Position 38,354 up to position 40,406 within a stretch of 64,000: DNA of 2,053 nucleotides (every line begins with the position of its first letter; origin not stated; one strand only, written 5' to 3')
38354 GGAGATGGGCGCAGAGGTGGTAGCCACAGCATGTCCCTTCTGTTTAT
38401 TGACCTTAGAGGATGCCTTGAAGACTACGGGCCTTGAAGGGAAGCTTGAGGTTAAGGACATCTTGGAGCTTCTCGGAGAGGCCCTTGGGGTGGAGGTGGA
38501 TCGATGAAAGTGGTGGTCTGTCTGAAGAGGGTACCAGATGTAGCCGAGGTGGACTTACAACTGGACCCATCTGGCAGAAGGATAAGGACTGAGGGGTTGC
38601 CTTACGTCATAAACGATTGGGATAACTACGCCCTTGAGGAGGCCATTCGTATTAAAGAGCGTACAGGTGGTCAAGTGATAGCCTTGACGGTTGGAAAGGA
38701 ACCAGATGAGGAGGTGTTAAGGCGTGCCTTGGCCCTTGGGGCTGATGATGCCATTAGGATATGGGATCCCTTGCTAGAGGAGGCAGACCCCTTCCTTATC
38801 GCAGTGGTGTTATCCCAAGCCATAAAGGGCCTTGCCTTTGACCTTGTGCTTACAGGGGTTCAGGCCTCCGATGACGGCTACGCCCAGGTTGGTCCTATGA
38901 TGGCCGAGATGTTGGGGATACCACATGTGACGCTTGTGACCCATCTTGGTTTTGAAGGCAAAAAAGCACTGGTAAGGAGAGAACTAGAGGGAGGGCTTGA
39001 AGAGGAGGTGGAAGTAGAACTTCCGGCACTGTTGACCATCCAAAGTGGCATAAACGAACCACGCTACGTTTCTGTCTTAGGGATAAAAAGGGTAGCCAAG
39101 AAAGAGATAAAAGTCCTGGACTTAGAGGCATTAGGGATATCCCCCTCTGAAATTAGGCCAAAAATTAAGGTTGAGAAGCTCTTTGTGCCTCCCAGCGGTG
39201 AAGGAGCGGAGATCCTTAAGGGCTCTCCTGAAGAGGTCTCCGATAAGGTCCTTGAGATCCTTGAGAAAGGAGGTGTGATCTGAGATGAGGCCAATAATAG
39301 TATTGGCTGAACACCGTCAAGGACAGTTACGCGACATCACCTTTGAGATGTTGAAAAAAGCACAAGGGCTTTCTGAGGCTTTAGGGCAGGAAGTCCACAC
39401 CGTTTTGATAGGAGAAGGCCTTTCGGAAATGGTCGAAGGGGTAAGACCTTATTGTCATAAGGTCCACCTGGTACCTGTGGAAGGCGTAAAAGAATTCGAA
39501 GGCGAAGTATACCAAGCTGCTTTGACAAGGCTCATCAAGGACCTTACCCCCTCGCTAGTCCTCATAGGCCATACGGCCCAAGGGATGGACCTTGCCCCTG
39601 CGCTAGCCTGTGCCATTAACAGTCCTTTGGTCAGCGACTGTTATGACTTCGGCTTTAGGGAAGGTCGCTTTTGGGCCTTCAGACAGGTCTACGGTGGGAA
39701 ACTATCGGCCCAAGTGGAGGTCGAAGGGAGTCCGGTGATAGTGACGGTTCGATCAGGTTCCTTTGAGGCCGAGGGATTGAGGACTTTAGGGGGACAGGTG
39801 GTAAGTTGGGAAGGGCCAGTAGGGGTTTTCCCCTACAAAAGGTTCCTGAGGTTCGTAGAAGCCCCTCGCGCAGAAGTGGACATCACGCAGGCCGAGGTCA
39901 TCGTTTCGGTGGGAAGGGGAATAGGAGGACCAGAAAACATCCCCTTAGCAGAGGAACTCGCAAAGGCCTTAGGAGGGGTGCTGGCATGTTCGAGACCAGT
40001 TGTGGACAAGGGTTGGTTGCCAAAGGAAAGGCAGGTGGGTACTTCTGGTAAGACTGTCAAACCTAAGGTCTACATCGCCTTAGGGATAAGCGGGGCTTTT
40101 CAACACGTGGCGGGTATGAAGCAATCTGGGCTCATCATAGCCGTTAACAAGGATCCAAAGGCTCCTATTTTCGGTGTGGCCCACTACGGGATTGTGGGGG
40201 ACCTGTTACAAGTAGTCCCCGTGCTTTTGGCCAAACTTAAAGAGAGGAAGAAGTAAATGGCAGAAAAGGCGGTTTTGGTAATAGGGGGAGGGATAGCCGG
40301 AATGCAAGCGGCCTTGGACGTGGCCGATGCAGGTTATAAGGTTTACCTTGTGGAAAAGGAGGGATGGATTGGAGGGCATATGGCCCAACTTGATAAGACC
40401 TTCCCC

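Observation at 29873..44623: TetR-led 12-gene operon joining an acyl-CoA dehydrogenase/EtfAB module to three HdrA-type flavoproteins, HdrBC, MvhD and an FrhB-like protein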

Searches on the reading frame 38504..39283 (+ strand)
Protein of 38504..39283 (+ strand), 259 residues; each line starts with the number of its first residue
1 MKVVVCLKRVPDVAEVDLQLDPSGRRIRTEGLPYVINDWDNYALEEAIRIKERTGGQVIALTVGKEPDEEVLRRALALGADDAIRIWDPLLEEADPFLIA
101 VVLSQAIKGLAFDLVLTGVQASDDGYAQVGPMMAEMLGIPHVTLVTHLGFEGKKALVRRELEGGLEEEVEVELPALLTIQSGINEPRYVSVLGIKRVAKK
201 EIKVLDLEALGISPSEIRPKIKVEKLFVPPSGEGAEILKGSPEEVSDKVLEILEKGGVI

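Call 4: search_protein_families(library=pfam, proteins=[window:38504-39283:+], max_evalue=0.001)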
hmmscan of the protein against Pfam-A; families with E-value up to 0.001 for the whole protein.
window:38504-39283:+ (259 aa): 1 family
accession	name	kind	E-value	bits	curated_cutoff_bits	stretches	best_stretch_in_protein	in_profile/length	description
PF01012.27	ETF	-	1.4e-43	149.2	26.7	1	29-209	6-180/181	Electron transfer flavoprotein domain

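Call 34: search_solved_structures(query=window:38504-39283:+, max_evalue=0.00001, show_alignments=2)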
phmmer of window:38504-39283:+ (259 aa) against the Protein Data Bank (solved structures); distinct sequences matched with E-value up to 0.00001: 10.
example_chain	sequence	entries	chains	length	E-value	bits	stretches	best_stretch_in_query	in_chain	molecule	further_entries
1o94_C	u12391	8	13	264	2.3e-52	181.3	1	1-254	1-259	ELECTRON TRANSFER FLAVOPROTEIN BETA-SUBUNIT | ELECTRON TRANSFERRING FLAVOPROTEIN BETA-SUBUNIT | Electron transfer flavoprotein subunit beta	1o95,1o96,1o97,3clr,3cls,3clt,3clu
6fah_B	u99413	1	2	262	1.8e-42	148.9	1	1-251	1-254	Caffeyl-CoA reductase-Etf complex subunit CarD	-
5ol2_B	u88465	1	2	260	1.4e-37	132.9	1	1-215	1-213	Electron transfer flavoprotein small subunit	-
1efv_B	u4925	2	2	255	1.6e-32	116.3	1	2-231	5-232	ELECTRON TRANSFER FLAVOPROTEIN | Electron transfer flavoprotein beta-subunit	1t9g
7koe_A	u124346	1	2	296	3.8e-32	115.1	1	2-255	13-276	Electron transfer flavoprotein, beta subunit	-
2a1t_S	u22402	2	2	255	1e-31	113.7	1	2-231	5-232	Electron transfer flavoprotein beta-subunit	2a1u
1efp_B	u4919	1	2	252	4.6e-31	111.5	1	1-251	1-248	PROTEIN (ELECTRON TRANSFER FLAVOPROTEIN)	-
7qh2_B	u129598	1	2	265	5.8e-31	111.2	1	2-245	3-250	Lactate dehydrogenase (NAD(+),ferredoxin) subunit LctB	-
4kpu_B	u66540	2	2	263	1e-30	110.4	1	1-217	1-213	Electron transfer flavoprotein alpha/beta-subunit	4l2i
5ow0_B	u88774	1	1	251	4.4e-13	52.6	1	1-203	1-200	Electron transfer flavoprotein, beta subunit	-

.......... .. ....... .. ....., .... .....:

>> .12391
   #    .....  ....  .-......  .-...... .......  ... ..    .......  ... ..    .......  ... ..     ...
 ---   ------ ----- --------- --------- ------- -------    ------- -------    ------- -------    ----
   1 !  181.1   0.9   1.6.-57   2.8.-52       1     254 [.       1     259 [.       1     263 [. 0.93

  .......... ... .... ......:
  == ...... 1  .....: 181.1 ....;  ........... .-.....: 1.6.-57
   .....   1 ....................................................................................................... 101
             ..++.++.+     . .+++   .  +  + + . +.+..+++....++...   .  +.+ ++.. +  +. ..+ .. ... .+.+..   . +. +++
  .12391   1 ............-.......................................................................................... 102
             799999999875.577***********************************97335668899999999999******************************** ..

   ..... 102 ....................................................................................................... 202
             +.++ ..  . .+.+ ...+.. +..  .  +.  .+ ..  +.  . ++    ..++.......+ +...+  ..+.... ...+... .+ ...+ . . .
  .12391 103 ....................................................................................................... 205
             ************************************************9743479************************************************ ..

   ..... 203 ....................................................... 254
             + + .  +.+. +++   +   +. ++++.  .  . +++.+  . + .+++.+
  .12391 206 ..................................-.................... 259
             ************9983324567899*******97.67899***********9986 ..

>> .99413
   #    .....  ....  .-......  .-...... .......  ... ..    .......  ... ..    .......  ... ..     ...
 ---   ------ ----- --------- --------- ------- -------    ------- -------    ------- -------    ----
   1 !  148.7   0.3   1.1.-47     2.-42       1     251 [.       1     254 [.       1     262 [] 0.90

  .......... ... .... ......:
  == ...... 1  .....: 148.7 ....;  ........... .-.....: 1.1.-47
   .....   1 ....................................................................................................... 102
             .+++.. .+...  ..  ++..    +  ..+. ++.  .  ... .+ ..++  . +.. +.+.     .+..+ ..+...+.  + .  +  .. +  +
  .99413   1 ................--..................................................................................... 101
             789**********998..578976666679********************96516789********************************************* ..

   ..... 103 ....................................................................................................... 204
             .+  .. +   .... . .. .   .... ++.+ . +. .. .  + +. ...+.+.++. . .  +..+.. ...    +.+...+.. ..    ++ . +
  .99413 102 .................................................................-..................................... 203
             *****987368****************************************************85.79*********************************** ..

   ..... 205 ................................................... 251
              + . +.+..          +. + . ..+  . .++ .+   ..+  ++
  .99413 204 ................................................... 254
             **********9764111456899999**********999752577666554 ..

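Call 67: search_protein_families(library=ncbifam, proteins=[window:38504-39283:+], max_evalue=0.00001)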
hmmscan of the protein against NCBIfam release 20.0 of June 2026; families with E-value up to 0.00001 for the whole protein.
window:38504-39283:+ (259 aa): 6 families
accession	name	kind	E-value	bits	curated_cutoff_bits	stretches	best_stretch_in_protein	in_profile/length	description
NF040731.1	flavo_sub_EftB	exception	2.6e-51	174.5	445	1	2-256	1-257/260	electron transfer flavoprotein subunit beta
NF042971.1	AcrlCoAredClosAcrB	equivalog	4.4e-42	143.9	475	1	1-259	1-266/266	acryloyl-CoA reductase electron transfer subunit gamma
NF008998.0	PRK12342.1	equivalog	3.1e-32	111.9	338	1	1-254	1-250/254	electron transfer flavoprotein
NF002888.0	PRK03359.1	subfamily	4.1e-25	88.6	219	1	1-217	1-218/256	putative electron transfer flavoprotein FixA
TIGR04503.1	mft_etfB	hypoth_equivalog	3e-23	82.6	200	1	3-233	1-246/290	mycofactocin-associated electron transfer flavoprotein beta subunit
NF051844.1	ETFlavBetaProt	equivalog_domain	1.2e-08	34.8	350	1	40-190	24-167/254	electron transfer flavoprotein subunit beta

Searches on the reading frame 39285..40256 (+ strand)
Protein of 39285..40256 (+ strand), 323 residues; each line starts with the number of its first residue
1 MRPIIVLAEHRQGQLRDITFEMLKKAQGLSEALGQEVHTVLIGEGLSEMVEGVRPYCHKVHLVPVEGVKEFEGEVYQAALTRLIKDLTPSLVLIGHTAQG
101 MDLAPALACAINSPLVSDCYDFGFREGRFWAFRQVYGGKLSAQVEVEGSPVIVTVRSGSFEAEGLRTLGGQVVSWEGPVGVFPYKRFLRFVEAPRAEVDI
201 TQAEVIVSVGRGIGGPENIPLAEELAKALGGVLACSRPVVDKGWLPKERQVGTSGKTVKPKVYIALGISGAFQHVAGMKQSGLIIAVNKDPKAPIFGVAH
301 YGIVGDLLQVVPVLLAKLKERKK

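Call 4: search_protein_families(library=pfam, proteins=[window:39285-40256:+], max_evalue=0.001)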
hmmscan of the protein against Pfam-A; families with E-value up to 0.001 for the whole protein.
window:39285-40256:+ (323 aa): 2 families
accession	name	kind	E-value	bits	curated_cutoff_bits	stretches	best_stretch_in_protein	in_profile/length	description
PF00766.25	ETF_alpha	-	2.9e-37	126.9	27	1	199-279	1-81/81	Electron transfer flavoprotein FAD-binding domain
PF01012.27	ETF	-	2.9e-32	112.4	26.7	1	5-172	2-173/181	Electron transfer flavoprotein domain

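Call 35: search_solved_structures(query=window:39285-40256:+, max_evalue=0.00001)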
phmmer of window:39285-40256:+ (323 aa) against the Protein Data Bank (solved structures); distinct sequences matched with E-value up to 0.00001: 15.
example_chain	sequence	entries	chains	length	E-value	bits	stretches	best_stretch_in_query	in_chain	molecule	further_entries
6fah_A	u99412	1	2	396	4.7e-59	203.3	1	4-319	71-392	Caffeyl-CoA reductase-Etf complex subunit CarE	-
7qh2_A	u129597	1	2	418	2.8e-58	200.8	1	2-318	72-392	Lactate dehydrogenase (NAD(+),ferredoxin) subunit LctC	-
7koe_B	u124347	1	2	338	3.4e-57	197.2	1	4-320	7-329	Electron transfer flavoprotein, alpha subunit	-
5ol2_A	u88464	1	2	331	1.6e-54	188.4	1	3-321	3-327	Electron transfer flavoprotein large subunit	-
1o94_D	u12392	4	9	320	2.6e-54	187.7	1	4-318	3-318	ELECTRON TRANSFER FLAVOPROTEIN ALPHA-SUBUNIT | ELECTRON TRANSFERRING FLAVOPROTEIN ALPHA-SUBUNIT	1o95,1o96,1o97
3clu_D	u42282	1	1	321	3.6e-54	187.3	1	2-318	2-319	Electron transfer flavoprotein subunit alpha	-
3clt_D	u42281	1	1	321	7e-54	186.3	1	2-318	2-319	Electron transfer flavoprotein subunit alpha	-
3clr_D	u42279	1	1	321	9.7e-54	185.9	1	2-318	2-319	Electron transfer flavoprotein subunit alpha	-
3cls_D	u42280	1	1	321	1.7e-53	185.1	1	2-318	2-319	Electron transfer flavoprotein subunit alpha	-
4kpu_A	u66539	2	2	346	5.7e-51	176.7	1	5-322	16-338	Electron transfer flavoprotein alpha subunit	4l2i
5ow0_A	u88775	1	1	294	1.1e-44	156.1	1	78-320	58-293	Electron transfer flavoprotein, alpha subunit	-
1efv_A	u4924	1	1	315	1e-40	143.1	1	2-320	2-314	ELECTRON TRANSFER FLAVOPROTEIN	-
1t9g_R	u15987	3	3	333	1.9e-40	142.2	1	4-320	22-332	Electron transfer flavoprotein alpha-subunit, mitochondrial | Electron transfer flavoprotein alpha-subunit, mitochondrial precursor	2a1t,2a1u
1efp_A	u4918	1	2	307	1.1e-38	136.4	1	103-318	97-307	PROTEIN (ELECTRON TRANSFER FLAVOPROTEIN)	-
3ih5_A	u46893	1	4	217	7.8e-16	61.3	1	5-165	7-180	Electron transfer flavoprotein alpha-subunit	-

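Call 67: search_protein_families(library=ncbifam, proteins=[window:39285-40256:+], max_evalue=0.00001)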
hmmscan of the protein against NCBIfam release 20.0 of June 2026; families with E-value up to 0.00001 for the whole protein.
window:39285-40256:+ (323 aa): 5 families
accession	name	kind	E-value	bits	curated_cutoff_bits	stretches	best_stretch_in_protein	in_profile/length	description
NF042970.1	AcrlCoAredClosAcrA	equivalog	2.5e-66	224.2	600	2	186-320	222-359/360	acryloyl-CoA reductase electron transfer subunit beta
NF002889.0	PRK03363.1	equivalog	5.2e-46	157.4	549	1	74-318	65-311/313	electron transfer flavoprotein subunit alpha/FixB family protein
NF008884.0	PRK11916.1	equivalog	3.4e-42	144.9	528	1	33-318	27-310/312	electron transfer flavoprotein subunit alpha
NF038209.1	mft_etfA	equivalog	2.7e-39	135.3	240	1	38-318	26-302/303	mycofactocin-associated electron transfer flavoprotein alpha subunit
NF051845.1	EtFlavAlphaProt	equivalog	4.7e-25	88.4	600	1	191-322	275-403/406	electron transfer flavoprotein subunit alpha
